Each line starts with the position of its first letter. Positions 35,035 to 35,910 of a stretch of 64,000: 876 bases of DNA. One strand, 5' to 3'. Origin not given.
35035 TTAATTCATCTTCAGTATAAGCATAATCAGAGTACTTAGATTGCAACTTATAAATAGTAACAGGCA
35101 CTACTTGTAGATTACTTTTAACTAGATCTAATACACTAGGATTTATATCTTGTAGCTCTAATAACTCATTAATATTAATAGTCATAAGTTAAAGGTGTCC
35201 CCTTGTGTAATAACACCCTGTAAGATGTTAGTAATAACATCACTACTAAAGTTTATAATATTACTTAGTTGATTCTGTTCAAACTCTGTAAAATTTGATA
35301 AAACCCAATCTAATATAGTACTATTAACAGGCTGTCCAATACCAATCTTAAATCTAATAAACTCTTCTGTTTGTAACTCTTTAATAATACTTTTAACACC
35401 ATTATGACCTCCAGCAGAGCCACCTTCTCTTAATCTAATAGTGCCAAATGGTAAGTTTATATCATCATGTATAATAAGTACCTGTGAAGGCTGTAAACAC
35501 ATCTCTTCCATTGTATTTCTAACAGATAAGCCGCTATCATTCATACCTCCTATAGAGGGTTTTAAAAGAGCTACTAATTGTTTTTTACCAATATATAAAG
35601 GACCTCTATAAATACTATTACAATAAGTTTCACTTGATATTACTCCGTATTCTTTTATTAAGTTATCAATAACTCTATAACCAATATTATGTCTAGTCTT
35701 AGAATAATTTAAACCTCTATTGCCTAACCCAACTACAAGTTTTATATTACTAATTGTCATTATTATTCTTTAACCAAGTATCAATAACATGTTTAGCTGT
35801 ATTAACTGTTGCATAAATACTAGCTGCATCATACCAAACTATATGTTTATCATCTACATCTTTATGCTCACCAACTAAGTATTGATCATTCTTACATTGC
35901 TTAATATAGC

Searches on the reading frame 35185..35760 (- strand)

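Call 91: search_protein_families(library=pfam, proteins=[window:35185-35760:-], max_evalue=0.01)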
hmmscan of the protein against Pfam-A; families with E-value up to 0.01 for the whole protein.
window:35185-35760:- (192 aa): 1 family
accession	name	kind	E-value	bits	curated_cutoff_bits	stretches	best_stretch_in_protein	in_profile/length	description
PF01195.25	Pept_tRNA_hydro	-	6e-52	176.6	27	1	8-182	1-173/183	Peptidyl-tRNA hydrolase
